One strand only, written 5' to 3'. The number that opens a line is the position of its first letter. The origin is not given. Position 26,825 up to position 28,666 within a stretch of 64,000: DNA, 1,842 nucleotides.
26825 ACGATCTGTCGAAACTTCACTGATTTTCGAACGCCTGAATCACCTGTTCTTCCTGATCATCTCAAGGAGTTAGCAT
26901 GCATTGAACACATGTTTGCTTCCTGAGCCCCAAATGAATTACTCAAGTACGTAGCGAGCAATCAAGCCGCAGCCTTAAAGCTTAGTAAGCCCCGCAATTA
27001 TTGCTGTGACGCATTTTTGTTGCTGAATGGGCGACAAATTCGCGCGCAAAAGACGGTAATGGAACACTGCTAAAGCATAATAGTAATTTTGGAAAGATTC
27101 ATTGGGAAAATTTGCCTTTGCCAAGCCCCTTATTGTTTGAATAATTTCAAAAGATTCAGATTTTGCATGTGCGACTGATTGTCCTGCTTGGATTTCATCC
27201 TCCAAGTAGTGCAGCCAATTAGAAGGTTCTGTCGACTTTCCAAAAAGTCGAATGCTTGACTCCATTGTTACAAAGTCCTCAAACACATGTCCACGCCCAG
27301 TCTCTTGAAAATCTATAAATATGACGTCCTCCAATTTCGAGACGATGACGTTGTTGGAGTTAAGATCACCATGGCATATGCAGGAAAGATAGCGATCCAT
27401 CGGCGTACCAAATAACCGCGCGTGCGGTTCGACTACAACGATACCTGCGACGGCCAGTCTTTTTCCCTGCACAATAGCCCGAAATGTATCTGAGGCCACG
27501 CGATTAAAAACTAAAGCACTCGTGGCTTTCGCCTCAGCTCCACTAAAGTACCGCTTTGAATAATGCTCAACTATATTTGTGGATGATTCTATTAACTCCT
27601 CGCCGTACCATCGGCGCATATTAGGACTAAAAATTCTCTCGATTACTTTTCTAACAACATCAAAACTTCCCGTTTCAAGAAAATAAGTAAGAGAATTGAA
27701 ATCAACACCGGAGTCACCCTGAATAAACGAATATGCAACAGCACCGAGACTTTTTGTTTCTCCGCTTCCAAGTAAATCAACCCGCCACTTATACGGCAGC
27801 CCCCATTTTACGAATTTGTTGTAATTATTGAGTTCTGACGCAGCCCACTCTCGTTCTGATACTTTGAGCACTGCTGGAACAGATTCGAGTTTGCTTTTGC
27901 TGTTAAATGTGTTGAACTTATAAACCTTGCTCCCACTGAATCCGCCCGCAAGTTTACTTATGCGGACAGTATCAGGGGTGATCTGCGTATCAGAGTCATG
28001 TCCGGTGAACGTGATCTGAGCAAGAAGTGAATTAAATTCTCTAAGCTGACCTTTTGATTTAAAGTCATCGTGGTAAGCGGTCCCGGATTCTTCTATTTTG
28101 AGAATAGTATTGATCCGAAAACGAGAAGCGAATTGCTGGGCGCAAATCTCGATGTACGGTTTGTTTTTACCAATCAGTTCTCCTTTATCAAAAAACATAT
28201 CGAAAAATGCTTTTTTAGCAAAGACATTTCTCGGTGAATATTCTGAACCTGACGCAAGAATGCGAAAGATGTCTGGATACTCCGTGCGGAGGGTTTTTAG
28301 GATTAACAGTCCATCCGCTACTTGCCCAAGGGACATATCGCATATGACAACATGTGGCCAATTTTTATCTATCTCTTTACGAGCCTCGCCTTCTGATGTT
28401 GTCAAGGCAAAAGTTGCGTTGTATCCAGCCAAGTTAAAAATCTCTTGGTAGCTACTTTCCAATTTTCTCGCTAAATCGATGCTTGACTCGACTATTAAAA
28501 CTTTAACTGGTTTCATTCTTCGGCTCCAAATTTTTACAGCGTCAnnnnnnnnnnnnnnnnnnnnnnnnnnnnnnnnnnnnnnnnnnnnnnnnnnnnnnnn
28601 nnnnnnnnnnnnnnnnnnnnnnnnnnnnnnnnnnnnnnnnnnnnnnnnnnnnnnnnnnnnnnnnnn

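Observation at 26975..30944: Low-GC two-gene module: cytoplasmic GAF/histidine-kinase-like sensor plus receiver-fused protein-kinase-like effector (candidate undescribed signalling or defence system)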

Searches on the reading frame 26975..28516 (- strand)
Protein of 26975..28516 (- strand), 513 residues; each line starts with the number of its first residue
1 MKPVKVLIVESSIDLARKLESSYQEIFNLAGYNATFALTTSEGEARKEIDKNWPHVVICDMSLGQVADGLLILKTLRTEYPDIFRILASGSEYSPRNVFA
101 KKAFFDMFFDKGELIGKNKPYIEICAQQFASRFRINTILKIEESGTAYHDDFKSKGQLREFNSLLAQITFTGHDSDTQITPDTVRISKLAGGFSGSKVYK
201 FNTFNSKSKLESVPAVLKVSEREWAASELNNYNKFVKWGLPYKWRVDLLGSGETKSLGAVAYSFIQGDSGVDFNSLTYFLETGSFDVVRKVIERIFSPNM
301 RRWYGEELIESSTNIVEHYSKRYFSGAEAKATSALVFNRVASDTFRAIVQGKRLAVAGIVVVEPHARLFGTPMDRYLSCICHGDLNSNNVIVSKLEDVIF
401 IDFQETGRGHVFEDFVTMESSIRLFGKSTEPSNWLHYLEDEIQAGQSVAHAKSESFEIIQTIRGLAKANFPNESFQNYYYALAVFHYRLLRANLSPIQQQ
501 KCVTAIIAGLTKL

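Call 3: search_protein_families(library=pfam, proteins=[window:26975-28516:-], max_evalue=1)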
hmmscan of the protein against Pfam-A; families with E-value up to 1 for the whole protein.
window:26975-28516:- (513 aa): 5 families
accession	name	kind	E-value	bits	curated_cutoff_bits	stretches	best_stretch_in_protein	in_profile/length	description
PF19974.5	TCAD9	-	4.3e-21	76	40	2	349-423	265-342/429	Ternary complex associated domain 9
PF01636.29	APH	-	4.5e-08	33.6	23.2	1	378-418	168-209/239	Phosphotransferase enzyme family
PF00072.30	Response_reg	-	2.9e-07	31.1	30.2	1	19-109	10-97/111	Response regulator receiver domain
PF02958.26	EcKL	-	3.5e-05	23.7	22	1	372-406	209-248/294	Ecdysteroid kinase-like family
PF01163.29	RIO1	-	0.12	12.4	22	1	380-403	126-148/187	RIO domain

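Call 4: search_protein_families(library=padloc, proteins=[window:26975-28516:-], max_evalue=1)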
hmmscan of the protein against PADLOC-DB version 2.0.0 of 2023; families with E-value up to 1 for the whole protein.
window:26975-28516:- (513 aa): 0 families

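Call 5: search_protein_families(library=ncbifam, proteins=[window:26975-28516:-], max_evalue=1)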
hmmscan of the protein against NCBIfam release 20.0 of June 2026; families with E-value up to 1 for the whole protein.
window:26975-28516:- (513 aa): 14 families
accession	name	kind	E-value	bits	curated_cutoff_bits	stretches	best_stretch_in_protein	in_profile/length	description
NF011460.0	PRK14879.1-1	equivalog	0.00035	19.8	199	1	378-417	128-168/232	Kae1-associated kinase Bud32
NF033068.1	APH_3p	equivalog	0.00087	18.9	205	1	379-428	176-226/255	APH(3') family aminoglycoside O-phosphotransferase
NF047793.1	ResRegPgtA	equivalog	0.0015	17.5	650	1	20-102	18-97/414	two-component system response regulator PgtA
NF051870.1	NAssimRespRegNtrX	equivalog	0.006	15.5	600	1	6-91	4-84/452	nitrogen assimilation response regulator NtrX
TIGR03724.2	arch_bud32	equivalog_domain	0.0079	15.7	125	1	379-404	105-129/193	KEOPS complex kinase/ATPase Bud32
NF053512.1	nitric_RR_NosR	exception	0.0083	15.2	400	1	29-90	20-78/422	response regulator c-di-GMP phosphodiesterase, NosR family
NF002475.0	PRK01723.1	equivalog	0.033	13.2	142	1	380-405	164-189/241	3-deoxy-D-manno-octulosonic acid kinase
NF000015.3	APH_2pp_IIa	exception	0.053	12.6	625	1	375-438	183-246/299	aminoglycoside O-phosphotransferase APH(2'')-IIa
TIGR03787.1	marine_sort_RR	equivalog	0.054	13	335.7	1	18-80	11-72/227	proteobacterial dedicated sortase system response regulator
NF045505.1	RR_RssB_Pseudo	equivalog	0.088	11.8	700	1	30-91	28-86/394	two-component system response regulator RssB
NF000132.2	APH_2pp_Ig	exception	0.097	12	620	1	375-467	190-283/306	aminoglycoside O-phosphotransferase APH(2'')-Ig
NF033062.0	APH_3p_VI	exception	0.12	12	525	1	380-423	183-226/259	APH(3')-VI family aminoglycoside O-phosphotransferase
NF047785.1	respo_reg_MadR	equivalog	0.18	11.1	300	1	40-84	33-79/209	MadR family response regulator transcription factor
NF038151.1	lanthi_synth_III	equivalog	0.19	10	575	1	380-404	357-381/833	class III lanthionine synthetase LanKC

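Call 9: find_homologous_proteins(query=window:26975-28516:-)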
Query window:26975-28516:- (513 aa): 81 proteins with E <= 0.001 among 8000 candidates.
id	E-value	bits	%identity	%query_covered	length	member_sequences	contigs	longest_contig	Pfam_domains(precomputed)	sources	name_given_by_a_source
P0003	0.0e+0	1156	100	100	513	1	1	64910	PF19974.6,PF00072.31,PF01636.30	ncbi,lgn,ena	-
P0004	5.4e-239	812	68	100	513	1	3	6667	PF19974.6,PF01636.30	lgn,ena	-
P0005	1.9e-237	807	67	100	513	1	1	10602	PF19974.6,PF00072.31,PF01636.30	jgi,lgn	jgi:hypothetical protein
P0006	5.1e-237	806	67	100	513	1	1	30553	PF19974.6,PF00072.31,PF01636.30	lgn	-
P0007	1.3e-217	742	63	100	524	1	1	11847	PF19974.6,PF01636.30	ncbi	-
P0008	7.3e-212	723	62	100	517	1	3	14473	PF19974.6,PF02958.27,PF00072.31,PF01636.30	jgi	jgi:hypothetical protein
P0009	1.4e-198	679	59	100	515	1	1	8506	PF19974.6,PF02958.27,PF00072.31,PF01636.30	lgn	-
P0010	5.7e-183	627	55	100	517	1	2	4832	PF19974.6,PF02958.27,PF00072.31,PF01636.30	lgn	-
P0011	7.1e-140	485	46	100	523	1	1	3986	PF19974.6,PF00072.31,PF01636.30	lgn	-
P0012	7.7e-138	478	46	100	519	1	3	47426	PF19974.6,PF00072.31,PF01636.30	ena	-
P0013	7.4e-134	465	46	100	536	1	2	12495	PF19974.6,PF00072.31,PF01636.30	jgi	jgi:hypothetical protein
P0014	2.5e-133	464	45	97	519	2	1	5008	PF19974.6,PF00072.31,PF01636.30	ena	-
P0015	3.1e-133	463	45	100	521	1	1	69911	PF19974.6,PF01636.30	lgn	-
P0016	8.6e-133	462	45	100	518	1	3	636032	PF19974.6,PF01636.30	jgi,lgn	jgi:hypothetical protein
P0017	1.3e-131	458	46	98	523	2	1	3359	PF19974.6,PF01636.30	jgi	jgi:CheY-like chemotaxis protein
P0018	1.5e-131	458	45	100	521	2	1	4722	PF19974.6,PF00072.31,PF01636.30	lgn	-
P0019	1.6e-131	458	46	100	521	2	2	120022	PF19974.6,PF01636.30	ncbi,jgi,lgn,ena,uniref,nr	ncbi:MAG TPA: phosphotransferase [Sphingomonas sp.]|uniref:phosphotransferase n=1 Tax=Sphingomonas s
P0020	1.1e-130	455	44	100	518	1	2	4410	PF19974.6,PF01636.30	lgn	-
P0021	1.6e-130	454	46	96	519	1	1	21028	PF19974.6,PF02958.27,PF01636.30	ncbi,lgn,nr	ncbi:MAG: phosphotransferase [Roseomonas sp.]|nr:phosphotransferase [Roseomonas sp.]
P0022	8.3e-130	452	46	98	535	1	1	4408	PF19974.6,PF01636.30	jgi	jgi:CheY-like chemotaxis protein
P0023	2.8e-129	450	43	100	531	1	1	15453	PF19974.6,PF01636.30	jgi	jgi:Phosphotransferase enzyme family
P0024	3.2e-129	450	44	100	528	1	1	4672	PF19974.6,PF01636.30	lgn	-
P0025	5.2e-129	449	43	100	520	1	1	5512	PF19974.6,PF01636.30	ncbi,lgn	-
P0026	5.5e-129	449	44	98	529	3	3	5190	PF19974.6,PF01636.30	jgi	jgi:hypothetical protein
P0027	7.5e-129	449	46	97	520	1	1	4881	PF19974.6,PF02958.27,PF00072.31,PF01636.30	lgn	-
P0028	9.9e-128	445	45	100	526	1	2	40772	PF19974.6,PF01636.30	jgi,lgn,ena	-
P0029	1.1e-126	442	42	99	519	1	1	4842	PF19974.6,PF01636.30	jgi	jgi:hypothetical protein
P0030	3.5e-126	440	43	100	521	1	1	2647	PF19974.6,PF01636.30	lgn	-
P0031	9.6e-126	439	42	100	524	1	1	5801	PF19974.6,PF01636.30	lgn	-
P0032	1.1e-121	425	43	100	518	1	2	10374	PF19974.6,PF01636.30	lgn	-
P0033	3.1e-121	424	44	100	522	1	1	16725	PF19974.6,PF01636.30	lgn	-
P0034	3.3e-117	410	42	100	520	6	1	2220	PF19974.6,PF01636.30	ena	-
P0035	7.4e-116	406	41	100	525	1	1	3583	PF19974.6,PF01636.30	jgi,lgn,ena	-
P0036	1.6e-113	398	42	100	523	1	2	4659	PF19974.6,PF01636.30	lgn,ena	-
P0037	5.7e-111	390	52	68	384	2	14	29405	PF19974.6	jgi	jgi:hypothetical protein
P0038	7.9e-110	386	40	100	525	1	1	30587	PF19974.6,PF01636.30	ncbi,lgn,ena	-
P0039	1.5e-109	385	39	99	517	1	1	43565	PF19974.6,PF01636.30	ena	-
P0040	3.1e-106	374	44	86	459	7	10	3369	PF19974.6,PF01636.30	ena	-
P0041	1.4e-105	372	41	100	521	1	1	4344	PF19974.6,PF02958.27,PF01636.30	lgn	-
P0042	5.1e-105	370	40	96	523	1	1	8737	PF19974.6,PF02958.27,PF01636.30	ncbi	-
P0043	5.4e-104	367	60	55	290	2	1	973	PF19974.6,PF00072.31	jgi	jgi:CheY-like chemotaxis protein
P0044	1.6e-102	362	38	99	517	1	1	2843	PF19974.6,PF01636.30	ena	-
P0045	3.1e-102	361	39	99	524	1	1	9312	PF19974.6,PF02958.27,PF00072.31,PF01636.30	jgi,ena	-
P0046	1.5e-101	359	41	95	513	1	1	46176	PF19974.6,PF02958.27,PF01636.30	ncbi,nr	ncbi:MAG: phosphotransferase [Magnetococcales bacterium]|nr:phosphotransferase [Magnetococcales bact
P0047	1.7e-100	355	38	99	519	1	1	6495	PF19974.6,PF01636.30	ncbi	-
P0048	3.8e-100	354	38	100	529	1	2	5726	PF19974.6,PF01636.30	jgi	jgi:hypothetical protein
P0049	1.6e-97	346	38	99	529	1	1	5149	PF19974.6,PF01636.30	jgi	jgi:hypothetical protein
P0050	9.2e-97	343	37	99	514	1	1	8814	PF19974.6,PF02958.27,PF00072.31,PF01636.30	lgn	-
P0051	1.5e-96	342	45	72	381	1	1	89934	PF19974.6,PF01636.30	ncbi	-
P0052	1.0e-94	336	39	100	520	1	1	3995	PF19974.6,PF02958.27,PF01636.30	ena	-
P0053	2.5e-92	328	38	100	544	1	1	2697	PF19974.6,PF01636.30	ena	-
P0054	1.8e-91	326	38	99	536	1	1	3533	PF19974.6,PF01636.30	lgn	-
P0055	1.6e-90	322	35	98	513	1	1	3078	PF19974.6,PF01636.30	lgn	-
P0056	3.6e-89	318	38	90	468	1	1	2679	PF19974.6,PF00072.31,PF01636.30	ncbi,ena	-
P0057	4.6e-88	314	48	60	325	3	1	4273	PF19974.6,PF01636.30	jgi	-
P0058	2.4e-85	305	37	100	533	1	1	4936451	PF19974.6,PF01636.30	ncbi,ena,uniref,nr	ncbi:phosphotransferase [uncultured Cohaesibacter sp.]|uniref:phosphotransferase n=1 Tax=uncultured 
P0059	1.1e-84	303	44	68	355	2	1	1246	PF19974.6,PF02958.27,PF01636.30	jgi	-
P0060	1.4e-81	293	34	99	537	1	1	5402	PF19974.6,PF01636.30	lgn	-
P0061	1.4e-81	293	37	100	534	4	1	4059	PF19974.6,PF01636.30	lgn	-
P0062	2.8e-78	282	36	99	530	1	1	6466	PF19974.6,PF01636.30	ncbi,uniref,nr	ncbi:phosphotransferase [Phaeobacter marinintestinus]|uniref:phosphotransferase n=1 Tax=Falsiphaeoba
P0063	1.8e-77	279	35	100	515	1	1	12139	PF19974.6,PF01636.30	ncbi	-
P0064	3.8e-73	265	31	100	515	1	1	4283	PF19974.6,PF01633.27,PF02958.27,PF01636.30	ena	-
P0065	9.3e-73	264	34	96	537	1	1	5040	PF19974.6,PF01636.30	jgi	jgi:hypothetical protein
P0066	6.9e-71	258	33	95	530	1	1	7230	PF19974.6,PF01636.30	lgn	-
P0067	7.3e-69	251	32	100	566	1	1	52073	PF19974.6,PF02958.27,PF01636.30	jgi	jgi:Phosphotransferase enzyme family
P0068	4.4e-66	242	35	89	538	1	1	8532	PF19974.6,PF01636.30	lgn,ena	-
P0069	1.8e-65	240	32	100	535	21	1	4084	PF19974.6,PF01636.30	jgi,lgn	-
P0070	3.5e-63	232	31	100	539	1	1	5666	PF19974.6,PF01636.30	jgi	jgi:CheY-like chemotaxis protein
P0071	2.3e-62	230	31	99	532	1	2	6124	PF19974.6,PF01636.30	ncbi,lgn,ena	-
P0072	9.1e-61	224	32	97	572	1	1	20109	PF19974.6,PF01633.27,PF02958.27,PF01636.30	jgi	jgi:hypothetical protein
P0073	1.7e-59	220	29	100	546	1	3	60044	PF19974.6,PF02958.27,PF01636.30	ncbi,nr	ncbi:MAG: phosphotransferase [Magnetococcales bacterium]|nr:phosphotransferase [Magnetococcales bact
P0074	2.4e-59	220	31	99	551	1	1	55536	PF19974.6,PF01636.30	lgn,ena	-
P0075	1.4e-56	210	30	94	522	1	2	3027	PF19974.6,PF01636.30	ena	-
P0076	4.6e-56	209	32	99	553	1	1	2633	PF19974.6,PF01636.30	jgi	-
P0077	2.5e-54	203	29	100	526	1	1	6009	PF19974.6,PF01636.30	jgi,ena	-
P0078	1.9e-50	190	29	100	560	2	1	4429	PF19974.6,PF02958.27,PF01636.30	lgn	-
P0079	4.0e-45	173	30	73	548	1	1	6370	PF19974.6,PF01636.30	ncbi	-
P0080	7.9e-35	139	27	95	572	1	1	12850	PF19974.6,PF01636.30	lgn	-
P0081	2.1e-27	114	24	94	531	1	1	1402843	PF19974.6,PF01636.30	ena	-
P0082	9.7e-23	99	34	41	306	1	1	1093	PF01019.28,PF19974.6,PF01636.30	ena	-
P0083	3.8e-4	38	26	47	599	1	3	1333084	PF19974.6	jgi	jgi:hypothetical protein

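Call 15: find_related_loci(query=window:26975-28516:-, collection=genome_contigs, flank=10000)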
Query window:26975-28516:- (513 aa) in genome_contigs; peptide patterns used: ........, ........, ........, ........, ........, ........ (x = any residue, [..] = any of these).
41 stretches matched a pattern; 1 encode a relative of the query (tblastn E <= 1e-3); 1 distinct loci.
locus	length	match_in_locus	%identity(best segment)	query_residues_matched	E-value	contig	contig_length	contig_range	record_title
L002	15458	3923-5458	46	1-513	3e-137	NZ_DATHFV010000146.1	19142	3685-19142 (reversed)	MAG: Sphingomonas sp. isolate SMAG_U12456 k141_95575, whole genome shotgun sequence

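Call 20: find_related_loci(query=A1, collection=metagenome_contigs, flank=10000)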
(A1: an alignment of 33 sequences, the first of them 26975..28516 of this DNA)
Query A1 (513 aa) in metagenome_contigs; peptide patterns used: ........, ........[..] (x = any residue, [..] = any of these).
131 stretches matched a pattern; 27 encode a relative of the query (tblastn E <= 1e-3); 27 distinct loci.
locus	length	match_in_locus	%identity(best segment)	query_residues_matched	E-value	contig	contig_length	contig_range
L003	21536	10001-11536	46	1-513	3e-136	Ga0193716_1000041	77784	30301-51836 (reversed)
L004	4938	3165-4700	42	1-513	9e-137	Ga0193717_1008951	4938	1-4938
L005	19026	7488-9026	42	1-513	7e-126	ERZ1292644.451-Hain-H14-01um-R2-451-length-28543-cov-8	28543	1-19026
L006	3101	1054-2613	41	1-513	1e-127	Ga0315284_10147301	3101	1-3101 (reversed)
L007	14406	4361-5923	40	1-513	3e-115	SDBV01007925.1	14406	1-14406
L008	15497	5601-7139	45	1-513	2e-137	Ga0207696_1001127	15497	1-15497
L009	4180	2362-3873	39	4-510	3e-108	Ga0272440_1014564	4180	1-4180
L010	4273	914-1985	48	157-513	3e-93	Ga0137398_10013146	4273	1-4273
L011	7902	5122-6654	36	1-513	1e-90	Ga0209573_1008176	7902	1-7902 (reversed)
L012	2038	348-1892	36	4-513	8e-90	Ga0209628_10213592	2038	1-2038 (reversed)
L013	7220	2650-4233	32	1-513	1e-69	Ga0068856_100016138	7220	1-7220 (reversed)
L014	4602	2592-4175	32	1-513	1e-69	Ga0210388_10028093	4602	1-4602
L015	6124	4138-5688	31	1-509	2e-68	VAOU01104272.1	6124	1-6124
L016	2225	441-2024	31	1-513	1e-68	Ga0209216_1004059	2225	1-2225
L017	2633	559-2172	32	4-513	2e-65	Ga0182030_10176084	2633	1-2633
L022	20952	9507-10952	26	18-490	2e-39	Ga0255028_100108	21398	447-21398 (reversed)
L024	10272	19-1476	28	38-510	1e-33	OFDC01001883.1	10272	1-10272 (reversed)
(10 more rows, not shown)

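Call 45: find_encoding_contigs(protein=P0003, flank=3000, max_places=3)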
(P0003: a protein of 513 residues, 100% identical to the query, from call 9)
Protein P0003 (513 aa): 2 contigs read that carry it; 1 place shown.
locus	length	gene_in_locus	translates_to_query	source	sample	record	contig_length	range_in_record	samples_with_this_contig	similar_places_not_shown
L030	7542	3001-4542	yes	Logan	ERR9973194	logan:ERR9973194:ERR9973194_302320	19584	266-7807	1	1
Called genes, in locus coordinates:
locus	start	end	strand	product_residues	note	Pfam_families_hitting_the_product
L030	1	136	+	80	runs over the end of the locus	-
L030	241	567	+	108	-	PF15731:MqsA_antitoxin, PF01381:HTH_3 (weak), PF13560:HTH_31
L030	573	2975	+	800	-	-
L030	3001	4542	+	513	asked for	PF00072:Response_reg (weak), PF19974:TCAD9, PF01636:APH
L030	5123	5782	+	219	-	PF00702:Hydrolase, PF12710:HAD (weak), PF13419:HAD_2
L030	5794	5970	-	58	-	-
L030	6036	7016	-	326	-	PF01965:DJ-1_PfpI, PF12833:HTH_18, PF00165:HTH_AraC (weak)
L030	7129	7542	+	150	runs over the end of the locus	PF01361:Tautomerase (faint)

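Call 51: predict_structure(alignment_id=A1)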
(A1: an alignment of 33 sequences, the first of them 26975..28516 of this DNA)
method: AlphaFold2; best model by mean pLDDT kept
length: 513 residues; sequences in the alignment: 33
mean_pLDDT: 90.1   pTM: 0.87
mean pLDDT of the five models: 90.1, 89.8, 88.9, 88.2, 86.7
residues with pLDDT >= 90: 360; 70-90: 128; 50-70: 25; < 50: 0
segments of 3 or more residues with pLDDT < 50: none
pLDDT, mean of each block of 10 residues (from residue 1): 96 95 96 97 95 96 80 95 96 90 94 95 97 94 78 91 96 85 90 80 91 91 95 88 81 96 74 89 92 89 80 93 86 95 89 86 92 90 92 87 93 96 80 88 69 85 94 94 96 92 95 91
secondary structure, 60 per line:
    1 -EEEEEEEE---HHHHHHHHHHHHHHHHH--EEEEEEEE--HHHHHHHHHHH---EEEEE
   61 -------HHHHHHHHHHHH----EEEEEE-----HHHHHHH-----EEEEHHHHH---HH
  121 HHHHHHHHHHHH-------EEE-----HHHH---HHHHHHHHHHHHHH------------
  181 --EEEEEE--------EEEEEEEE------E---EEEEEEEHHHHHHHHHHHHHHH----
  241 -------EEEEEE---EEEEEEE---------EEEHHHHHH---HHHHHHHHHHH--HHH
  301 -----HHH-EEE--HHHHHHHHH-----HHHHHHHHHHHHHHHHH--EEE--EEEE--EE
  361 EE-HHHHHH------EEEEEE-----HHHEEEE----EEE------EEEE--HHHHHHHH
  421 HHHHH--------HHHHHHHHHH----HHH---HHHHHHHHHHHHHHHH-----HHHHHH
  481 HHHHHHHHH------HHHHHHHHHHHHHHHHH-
elements in order: E2-9 H13-29 E32-39 H42-52 E56-60 H68-79 E84-89 H95-101 E107-110 H111-115 H119-132 E140-142 H148-151 H155-168 E183-188 E197-204 E215-221 H222-236 E248-253 E257-263 E273-275 H276-281 H285-295 E310-312 H315-323 H329-345 E348-350 E353-356 E359-362 H364-369 E376-381 E390-393 E398-400 E407-410 H413-425 H434-443 H454-469 H475-489 H496-512
